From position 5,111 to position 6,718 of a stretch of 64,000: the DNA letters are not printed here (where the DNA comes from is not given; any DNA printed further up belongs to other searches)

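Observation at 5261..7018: Bacterial TMTC-like protein: DD-motif GT-C membrane domain fused to TPR repeats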

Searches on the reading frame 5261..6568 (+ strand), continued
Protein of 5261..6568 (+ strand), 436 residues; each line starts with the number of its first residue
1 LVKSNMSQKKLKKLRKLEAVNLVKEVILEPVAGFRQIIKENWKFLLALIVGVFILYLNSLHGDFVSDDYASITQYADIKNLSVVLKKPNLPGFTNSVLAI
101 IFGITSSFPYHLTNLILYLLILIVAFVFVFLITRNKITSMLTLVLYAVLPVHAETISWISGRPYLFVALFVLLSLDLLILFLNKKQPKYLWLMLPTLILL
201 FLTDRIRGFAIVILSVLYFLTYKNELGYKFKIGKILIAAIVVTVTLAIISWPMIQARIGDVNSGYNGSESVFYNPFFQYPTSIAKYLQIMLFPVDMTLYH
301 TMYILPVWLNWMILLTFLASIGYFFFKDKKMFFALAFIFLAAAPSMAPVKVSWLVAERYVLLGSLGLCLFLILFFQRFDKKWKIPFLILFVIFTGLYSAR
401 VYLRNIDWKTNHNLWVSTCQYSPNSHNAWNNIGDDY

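Call 39: search_solved_structures(query=A2, max_evalue=10, show_alignments=3)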
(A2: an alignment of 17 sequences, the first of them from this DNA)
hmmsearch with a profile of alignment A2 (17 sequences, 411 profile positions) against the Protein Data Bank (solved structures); distinct sequences matched with E-value up to 10: 6.
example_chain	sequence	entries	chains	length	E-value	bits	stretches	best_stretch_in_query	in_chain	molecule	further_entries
9qhb_A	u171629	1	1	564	4.2e-05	26.1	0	395-411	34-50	Engineered tetratricopeptide repeat protein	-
9qhc_A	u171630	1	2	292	0.0042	19.5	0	395-411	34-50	Engineered tetratricopeptide repeat protein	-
8bu0_A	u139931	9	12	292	0.0059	19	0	395-411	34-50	Consensus tetratricopeptide repeat protein | Crystal structure of an 8-repeat consensus TPR superhelix with Zinc. | Monomer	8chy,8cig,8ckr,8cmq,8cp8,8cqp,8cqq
2fo7_A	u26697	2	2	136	0.13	14.6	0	394-411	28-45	SYNTHETIC CONSENSUS TPR PROTEIN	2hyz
8ch0_A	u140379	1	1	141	0.61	12.4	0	394-411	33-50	Consensus tetratricopeptide repeat protein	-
5apz_A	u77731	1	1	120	1.7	11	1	43-93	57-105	GENERAL CONTROL PROTEIN GCN4, NOR1 TCAR0761, GENERAL CONTROL PROTEIN GCN4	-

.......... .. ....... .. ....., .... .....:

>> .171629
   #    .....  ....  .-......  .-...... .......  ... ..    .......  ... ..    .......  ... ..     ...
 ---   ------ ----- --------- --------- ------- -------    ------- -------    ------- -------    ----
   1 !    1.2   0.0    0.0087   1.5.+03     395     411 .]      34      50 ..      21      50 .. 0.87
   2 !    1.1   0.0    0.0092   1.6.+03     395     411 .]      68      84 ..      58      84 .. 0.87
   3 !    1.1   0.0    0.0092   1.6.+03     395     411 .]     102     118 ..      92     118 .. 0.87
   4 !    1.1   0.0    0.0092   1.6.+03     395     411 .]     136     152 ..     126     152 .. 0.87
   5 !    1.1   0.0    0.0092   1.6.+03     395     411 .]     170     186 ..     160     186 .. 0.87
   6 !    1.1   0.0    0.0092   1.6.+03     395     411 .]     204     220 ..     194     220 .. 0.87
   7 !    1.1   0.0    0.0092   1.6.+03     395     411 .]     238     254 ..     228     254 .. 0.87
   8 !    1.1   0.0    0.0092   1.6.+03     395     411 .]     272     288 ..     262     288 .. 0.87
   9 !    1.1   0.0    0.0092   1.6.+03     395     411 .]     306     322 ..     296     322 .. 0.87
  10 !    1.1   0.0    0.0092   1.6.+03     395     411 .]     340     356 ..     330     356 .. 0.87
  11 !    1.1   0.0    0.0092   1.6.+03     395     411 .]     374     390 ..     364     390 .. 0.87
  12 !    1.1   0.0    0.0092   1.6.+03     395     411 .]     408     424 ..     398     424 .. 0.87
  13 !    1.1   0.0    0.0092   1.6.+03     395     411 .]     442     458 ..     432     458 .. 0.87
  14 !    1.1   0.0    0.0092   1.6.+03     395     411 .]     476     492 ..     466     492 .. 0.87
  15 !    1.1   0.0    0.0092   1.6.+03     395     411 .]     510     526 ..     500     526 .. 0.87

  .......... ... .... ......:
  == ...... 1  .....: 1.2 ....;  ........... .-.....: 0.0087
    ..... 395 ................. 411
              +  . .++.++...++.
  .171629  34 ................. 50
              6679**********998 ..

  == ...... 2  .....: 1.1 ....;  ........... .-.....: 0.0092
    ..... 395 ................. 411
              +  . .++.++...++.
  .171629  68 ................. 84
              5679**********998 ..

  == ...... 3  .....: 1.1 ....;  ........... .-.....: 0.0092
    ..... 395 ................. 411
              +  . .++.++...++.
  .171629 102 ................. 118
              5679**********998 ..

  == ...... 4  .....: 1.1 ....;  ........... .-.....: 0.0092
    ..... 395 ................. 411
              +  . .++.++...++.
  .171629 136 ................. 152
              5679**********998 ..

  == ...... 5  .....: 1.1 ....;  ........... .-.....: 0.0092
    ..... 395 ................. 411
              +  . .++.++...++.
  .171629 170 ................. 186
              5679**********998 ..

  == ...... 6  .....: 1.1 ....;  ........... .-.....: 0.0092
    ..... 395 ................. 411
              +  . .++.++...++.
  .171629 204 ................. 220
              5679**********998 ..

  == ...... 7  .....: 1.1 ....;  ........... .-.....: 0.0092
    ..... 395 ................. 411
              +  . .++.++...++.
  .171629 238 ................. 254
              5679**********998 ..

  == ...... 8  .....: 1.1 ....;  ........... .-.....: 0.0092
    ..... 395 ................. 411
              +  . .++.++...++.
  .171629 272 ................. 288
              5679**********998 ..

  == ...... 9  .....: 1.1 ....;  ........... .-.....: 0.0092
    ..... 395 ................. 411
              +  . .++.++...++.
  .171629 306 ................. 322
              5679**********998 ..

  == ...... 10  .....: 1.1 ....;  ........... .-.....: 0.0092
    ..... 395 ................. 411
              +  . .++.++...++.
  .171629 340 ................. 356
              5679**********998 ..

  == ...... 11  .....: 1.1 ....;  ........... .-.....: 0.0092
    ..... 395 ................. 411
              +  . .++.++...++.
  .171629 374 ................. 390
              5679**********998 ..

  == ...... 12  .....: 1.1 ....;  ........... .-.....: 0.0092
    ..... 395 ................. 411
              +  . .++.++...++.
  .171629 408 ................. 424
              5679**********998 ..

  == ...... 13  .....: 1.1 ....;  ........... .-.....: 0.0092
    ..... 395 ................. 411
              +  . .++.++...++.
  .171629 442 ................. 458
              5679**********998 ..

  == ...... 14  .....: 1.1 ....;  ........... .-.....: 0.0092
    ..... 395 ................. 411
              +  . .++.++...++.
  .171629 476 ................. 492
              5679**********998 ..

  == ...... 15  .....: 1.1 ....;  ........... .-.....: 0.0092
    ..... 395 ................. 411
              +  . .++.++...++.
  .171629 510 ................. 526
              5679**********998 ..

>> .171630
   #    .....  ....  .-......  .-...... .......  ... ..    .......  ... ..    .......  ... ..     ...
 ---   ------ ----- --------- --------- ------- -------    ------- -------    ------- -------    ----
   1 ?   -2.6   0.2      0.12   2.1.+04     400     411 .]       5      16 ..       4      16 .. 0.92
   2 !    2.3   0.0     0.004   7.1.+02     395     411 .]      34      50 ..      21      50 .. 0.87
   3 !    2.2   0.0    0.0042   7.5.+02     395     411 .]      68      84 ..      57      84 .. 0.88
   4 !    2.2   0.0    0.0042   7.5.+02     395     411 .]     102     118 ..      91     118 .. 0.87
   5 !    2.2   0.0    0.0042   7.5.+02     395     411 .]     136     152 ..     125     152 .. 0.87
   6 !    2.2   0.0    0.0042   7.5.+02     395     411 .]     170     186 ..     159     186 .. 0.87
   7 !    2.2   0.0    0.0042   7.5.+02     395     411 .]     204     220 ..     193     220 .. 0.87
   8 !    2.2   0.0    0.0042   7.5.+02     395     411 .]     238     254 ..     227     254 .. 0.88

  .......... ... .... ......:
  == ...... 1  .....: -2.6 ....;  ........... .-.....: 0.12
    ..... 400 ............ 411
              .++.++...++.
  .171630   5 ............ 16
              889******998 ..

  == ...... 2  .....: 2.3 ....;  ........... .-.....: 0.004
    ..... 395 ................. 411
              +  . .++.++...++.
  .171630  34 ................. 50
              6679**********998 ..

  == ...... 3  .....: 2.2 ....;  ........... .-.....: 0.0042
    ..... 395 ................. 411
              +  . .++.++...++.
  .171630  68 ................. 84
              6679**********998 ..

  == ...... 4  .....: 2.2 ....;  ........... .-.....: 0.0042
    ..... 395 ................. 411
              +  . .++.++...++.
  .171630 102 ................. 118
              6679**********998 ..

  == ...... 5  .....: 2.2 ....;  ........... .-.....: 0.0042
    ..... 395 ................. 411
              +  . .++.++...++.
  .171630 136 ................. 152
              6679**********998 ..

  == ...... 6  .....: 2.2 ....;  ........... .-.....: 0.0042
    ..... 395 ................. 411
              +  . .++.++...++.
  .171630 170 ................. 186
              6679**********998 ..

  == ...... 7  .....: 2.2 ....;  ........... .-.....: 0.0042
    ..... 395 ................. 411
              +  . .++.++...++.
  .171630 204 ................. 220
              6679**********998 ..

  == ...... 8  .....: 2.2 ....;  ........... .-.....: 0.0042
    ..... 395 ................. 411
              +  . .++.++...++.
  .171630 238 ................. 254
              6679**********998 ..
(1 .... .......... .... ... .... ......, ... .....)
